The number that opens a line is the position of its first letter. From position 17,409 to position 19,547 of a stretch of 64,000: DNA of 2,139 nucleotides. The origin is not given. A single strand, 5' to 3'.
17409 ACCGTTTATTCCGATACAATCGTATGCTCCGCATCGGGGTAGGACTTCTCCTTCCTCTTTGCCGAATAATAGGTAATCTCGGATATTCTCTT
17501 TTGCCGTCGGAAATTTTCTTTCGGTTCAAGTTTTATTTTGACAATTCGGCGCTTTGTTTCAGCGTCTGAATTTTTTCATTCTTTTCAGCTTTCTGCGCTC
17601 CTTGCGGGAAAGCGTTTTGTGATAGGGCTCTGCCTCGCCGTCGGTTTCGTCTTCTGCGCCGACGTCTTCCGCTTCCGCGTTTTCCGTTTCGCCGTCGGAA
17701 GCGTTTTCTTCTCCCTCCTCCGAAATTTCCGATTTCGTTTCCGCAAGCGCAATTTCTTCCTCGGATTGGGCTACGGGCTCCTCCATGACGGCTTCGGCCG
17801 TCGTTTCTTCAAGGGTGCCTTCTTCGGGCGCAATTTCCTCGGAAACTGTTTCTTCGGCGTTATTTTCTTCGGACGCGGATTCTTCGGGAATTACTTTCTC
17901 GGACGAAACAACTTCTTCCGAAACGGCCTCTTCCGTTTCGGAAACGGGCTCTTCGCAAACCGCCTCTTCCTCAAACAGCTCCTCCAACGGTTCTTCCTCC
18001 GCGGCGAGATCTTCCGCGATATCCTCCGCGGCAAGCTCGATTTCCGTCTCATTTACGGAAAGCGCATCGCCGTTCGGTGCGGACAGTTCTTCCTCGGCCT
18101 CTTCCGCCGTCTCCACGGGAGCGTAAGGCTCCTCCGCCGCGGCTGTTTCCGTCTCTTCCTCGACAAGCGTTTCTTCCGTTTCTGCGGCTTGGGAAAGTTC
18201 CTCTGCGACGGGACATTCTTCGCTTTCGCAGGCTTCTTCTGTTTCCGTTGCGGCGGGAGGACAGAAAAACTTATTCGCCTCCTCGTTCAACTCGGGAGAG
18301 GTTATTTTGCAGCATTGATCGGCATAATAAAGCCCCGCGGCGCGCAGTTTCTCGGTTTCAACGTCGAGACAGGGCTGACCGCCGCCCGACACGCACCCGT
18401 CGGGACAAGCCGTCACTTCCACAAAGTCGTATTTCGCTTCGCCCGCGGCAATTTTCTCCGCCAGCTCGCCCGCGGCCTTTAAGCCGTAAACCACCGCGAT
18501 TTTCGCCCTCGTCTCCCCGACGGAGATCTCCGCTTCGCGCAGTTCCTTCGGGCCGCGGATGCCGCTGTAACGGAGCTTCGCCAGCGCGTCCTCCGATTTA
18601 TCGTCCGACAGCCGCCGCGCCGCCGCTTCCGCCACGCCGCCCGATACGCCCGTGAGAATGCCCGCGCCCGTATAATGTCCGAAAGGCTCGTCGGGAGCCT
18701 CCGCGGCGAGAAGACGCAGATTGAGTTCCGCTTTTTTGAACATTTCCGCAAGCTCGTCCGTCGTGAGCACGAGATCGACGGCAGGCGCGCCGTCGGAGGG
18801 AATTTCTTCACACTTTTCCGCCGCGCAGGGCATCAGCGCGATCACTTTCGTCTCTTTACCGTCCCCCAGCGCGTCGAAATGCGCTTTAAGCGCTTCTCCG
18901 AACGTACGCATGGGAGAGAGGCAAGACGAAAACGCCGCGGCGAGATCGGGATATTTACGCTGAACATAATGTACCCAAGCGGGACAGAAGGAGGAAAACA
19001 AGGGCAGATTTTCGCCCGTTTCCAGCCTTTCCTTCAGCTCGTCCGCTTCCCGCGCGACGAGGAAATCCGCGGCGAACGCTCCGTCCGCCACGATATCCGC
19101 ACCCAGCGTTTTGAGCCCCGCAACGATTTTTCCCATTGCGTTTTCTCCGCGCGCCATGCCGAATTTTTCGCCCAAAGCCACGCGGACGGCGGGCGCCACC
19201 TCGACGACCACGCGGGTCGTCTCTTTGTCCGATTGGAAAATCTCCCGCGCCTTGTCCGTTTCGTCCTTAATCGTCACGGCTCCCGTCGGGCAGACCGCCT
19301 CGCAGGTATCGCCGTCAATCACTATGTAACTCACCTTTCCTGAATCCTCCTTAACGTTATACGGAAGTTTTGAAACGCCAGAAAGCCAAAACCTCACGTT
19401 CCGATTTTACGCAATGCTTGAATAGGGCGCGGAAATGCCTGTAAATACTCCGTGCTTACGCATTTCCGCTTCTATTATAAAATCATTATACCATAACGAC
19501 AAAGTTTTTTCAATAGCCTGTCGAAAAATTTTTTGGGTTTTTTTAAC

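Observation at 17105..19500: Non-canonical [FeFe]-hydrogenase-like protein with polyacidic tail, in an operon with a small ACT-like regulator and an ABC importer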

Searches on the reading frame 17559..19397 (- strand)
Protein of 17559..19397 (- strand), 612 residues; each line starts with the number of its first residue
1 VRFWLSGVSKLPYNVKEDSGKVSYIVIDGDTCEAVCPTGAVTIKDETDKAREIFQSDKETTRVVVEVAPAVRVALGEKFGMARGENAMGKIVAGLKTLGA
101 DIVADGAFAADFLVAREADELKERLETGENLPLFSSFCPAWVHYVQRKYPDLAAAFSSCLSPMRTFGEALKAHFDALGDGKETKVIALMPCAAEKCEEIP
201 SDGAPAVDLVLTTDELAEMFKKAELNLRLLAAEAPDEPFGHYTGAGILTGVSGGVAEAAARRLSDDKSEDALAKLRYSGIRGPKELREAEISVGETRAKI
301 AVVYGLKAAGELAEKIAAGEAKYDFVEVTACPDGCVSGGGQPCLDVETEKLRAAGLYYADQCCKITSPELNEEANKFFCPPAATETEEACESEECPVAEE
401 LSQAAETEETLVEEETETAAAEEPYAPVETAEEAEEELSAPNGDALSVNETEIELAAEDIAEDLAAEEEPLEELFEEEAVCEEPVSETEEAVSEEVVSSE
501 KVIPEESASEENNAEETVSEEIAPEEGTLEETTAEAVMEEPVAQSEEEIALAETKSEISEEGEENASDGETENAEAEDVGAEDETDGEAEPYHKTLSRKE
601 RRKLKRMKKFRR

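Call 3: search_protein_families(library=pfam, proteins=[window:17559-19397:-], max_evalue=0.01)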
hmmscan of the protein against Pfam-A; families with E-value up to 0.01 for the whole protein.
window:17559-19397:- (612 aa): 1 family
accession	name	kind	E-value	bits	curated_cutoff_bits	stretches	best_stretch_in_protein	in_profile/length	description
PF02906.19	Fe_hyd_lg_C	-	5.1e-73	246.2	22.1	1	62-339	2-245/245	Iron only hydrogenase large subunit, C-terminal domain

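Call 4: search_protein_families(library=ncbifam, proteins=[window:17559-19397:-], max_evalue=0.01)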
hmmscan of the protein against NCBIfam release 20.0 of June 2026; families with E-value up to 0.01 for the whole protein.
window:17559-19397:- (612 aa): 4 families
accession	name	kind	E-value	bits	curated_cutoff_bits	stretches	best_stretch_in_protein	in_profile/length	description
NF040763.1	FeFe_hydrog_A6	exception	1.2e-95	321.1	765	1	31-374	195-544/571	NADH-dependent [FeFe] hydrogenase, group A6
TIGR02512.1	FeFe_hydrog_A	subfamily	9.5e-87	291.3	405.95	1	31-342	57-373/375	[FeFe] hydrogenase, group A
NF040762.1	Hydr_FeFe_Clost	exception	4.1e-73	246.9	900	1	31-363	194-536/572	ferredoxin hydrogenase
TIGR04105.1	FeFe_hydrog_B1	subfamily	2e-39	135.6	450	2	31-286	195-429/462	monomeric [FeFe] hydrogenase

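Call 7: search_solved_structures(query=window:17559-19334:-, show_alignments=3, max_evalue=0.00001)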
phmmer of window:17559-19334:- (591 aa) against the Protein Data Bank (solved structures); distinct sequences matched with E-value up to 0.00001: 43.
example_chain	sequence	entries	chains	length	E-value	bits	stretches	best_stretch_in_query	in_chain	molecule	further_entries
8a6t_A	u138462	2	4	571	1.5e-77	265.2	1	10-357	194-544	Electron bifurcating hydrogenase subunit HydA1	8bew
7qhf_A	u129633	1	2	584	9.8e-61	209.8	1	10-341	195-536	Iron hydrogenase 1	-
1c4a_A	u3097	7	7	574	1.3e-60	209.4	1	10-341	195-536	PROTEIN (FE-ONLY HYDROGENASE) | PROTEIN (PERIPLASMIC HYDROGENASE 1) | Iron hydrogenase 1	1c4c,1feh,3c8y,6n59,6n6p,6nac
4xdd_A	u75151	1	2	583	1.3e-60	209.3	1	10-341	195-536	Iron hydrogenase 1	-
9rj9_A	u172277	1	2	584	1.3e-60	209.3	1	10-341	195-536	Iron hydrogenase 1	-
4xdc_A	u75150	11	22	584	1.3e-60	209.3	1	10-341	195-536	Iron hydrogenase 1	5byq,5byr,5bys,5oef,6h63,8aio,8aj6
6gly_A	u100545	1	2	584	1.3e-60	209.3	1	10-341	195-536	Iron hydrogenase 1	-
9rjo_A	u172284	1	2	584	1.5e-60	209.2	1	10-341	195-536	Iron hydrogenase 1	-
9rjq_A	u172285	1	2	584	1.5e-60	209.2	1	10-341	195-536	Iron hydrogenase 1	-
8cjy_A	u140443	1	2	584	1.8e-60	208.9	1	10-341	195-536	Iron hydrogenase 1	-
6glz_A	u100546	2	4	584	1.9e-60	208.9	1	10-341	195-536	Iron hydrogenase 1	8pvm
7qv7_D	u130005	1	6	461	2.1e-60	208.7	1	42-327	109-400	Hydrogen dependent carbon dioxide reductase subunit HydA2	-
6gm0_A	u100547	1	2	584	3.5e-60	207.9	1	10-341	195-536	Iron hydrogenase 1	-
6gm2_A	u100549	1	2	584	3.5e-60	207.9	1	10-341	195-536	Iron hydrogenase 1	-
6yf4_A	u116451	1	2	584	3.5e-60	207.9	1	10-341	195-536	Iron hydrogenase 1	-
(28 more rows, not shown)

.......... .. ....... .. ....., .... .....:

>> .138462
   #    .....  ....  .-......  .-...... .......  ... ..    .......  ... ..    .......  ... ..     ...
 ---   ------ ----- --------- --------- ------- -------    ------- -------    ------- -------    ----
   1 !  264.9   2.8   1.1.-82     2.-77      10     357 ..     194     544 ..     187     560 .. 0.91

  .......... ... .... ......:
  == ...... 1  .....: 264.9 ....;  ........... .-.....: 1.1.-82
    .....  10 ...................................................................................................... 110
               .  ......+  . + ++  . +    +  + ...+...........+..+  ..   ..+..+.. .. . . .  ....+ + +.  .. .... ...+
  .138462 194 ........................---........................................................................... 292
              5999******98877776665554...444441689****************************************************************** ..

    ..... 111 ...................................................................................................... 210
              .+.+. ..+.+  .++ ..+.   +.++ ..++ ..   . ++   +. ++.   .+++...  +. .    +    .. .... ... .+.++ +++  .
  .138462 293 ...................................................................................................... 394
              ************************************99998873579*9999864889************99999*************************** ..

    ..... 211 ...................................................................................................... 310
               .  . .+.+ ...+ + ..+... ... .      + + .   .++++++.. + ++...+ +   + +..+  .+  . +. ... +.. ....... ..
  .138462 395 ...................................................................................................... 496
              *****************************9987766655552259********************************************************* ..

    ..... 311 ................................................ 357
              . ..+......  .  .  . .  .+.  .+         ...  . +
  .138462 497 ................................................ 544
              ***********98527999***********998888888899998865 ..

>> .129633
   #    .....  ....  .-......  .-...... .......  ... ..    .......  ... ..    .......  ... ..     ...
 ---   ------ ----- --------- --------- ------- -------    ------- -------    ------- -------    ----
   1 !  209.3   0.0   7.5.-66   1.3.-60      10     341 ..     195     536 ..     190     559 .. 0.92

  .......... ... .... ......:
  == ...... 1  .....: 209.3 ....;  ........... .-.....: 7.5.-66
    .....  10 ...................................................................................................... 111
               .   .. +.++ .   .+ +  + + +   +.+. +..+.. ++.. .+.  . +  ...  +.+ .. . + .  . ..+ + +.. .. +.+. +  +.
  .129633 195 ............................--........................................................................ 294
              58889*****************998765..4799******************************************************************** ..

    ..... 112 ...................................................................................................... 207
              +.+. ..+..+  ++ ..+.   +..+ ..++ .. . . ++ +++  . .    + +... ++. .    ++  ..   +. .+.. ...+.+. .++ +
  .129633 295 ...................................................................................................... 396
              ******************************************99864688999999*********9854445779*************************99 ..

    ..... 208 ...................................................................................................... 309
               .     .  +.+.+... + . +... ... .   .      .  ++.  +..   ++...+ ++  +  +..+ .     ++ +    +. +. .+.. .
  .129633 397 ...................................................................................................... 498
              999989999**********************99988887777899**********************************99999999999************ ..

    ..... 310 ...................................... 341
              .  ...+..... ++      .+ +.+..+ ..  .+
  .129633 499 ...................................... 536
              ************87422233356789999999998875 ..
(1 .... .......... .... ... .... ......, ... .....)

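Call 13: find_related_loci(query=window:17559-19334:-, collection=genome_contigs, flank=10000)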
Query window:17559-19334:- (591 aa) in genome_contigs; peptide patterns used: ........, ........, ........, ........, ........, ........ (x = any residue, [..] = any of these).
75 stretches matched a pattern, but none encodes a relative of the query by tblastn (E <= 1e-3).

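Call 15: find_related_loci(query=A1, collection=genome_contigs, flank=10000)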
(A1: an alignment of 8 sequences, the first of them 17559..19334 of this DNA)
Query A1 (591 aa) in genome_contigs; peptide patterns used: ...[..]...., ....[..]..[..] (x = any residue, [..] = any of these).
61 stretches matched a pattern; 13 encode a relative of the query (tblastn E <= 1e-3); 13 distinct loci.
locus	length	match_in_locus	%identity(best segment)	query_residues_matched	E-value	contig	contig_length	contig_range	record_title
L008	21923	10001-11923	52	1-590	4e-164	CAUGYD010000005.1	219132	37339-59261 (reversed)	MAG TPA_asm: uncultured Eubacteriales bacterium isolate SRR16279986_bin.37_MetaWRAP_v1.3_MAG genome assembly, contig: ER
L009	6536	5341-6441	67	1-367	7e-149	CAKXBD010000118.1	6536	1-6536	MAG: uncultured bacterium isolate MTG238_bin.18.fa genome assembly, contig: NODE_118_length_6536_cov_3.285803, whole gen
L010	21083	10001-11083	54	11-367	2e-114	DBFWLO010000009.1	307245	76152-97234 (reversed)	MAG TPA_asm: Candidatus Scatosoma sp. isolate MAG7883 contig9, whole genome shotgun sequence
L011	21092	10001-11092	67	1-364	9e-146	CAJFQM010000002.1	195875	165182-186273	uncultured Clostridia bacterium isolate Chicken_15_mag_29 genome assembly, contig: MAGpy_11413_15_idba_bin_29_fascaffold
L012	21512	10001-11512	48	29-589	2e-86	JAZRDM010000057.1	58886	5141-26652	MAG: Candidatus Scatosoma sp. isolate T1900045506_YK20190200.MAGScoT_cleanbin_000022 SGB_7533_k141_1748704, whole genome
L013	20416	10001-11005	42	11-339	1e-75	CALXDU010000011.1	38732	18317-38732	MAG: uncultured Oscillospiraceae bacterium isolate BRZ_EM__bin7 genome assembly, contig: BRZ_EM__NODE_1353_length_38732_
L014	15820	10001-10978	42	11-340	1e-72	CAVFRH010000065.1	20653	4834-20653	bacterium isolate SRR8978407_cleanbin_000002 genome assembly, contig: Spades_SRR8978407_contig_243, whole genome shotgun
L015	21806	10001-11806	34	6-367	5e-59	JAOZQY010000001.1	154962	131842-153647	MAG: Bacteroidales bacterium isolate GMC6.concoct.134_sub GMC6_7_length_154962_cov_11.614562, whole genome shotgun seque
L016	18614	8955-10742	36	10-332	7e-56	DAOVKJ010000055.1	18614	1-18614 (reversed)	MAG TPA_asm: Bacteroidota bacterium isolate CSMAG_1416 CSMAG_1416_k141_1863391_length_18614_cov_12.0000, whole genome sh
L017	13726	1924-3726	34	10-357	3e-53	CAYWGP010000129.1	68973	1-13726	MAG TPA_asm: uncultured Bacteroides sp. isolate binchicken_co231_94 genome assembly, contig: k141_1211142, whole genome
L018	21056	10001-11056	43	11-357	2e-89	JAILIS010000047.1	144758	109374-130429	MAG: Lachnospiraceae bacterium isolate RUI156 k141_2732311_flag=0_multi=30.9959_len=144758, whole genome shotgun sequenc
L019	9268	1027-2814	34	10-357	2e-54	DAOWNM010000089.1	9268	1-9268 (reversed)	MAG TPA_asm: Bacteroidota bacterium isolate CSMAG_3028 CSMAG_3028_k141_2074838_length_9268_cov_44.0169, whole genome sho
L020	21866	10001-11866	32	10-357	1e-50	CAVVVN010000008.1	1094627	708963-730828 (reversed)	MAG: uncultured Bacteroidales bacterium isolate MFD03804.bin.1.21 genome assembly, contig: contig_7235, whole genome sho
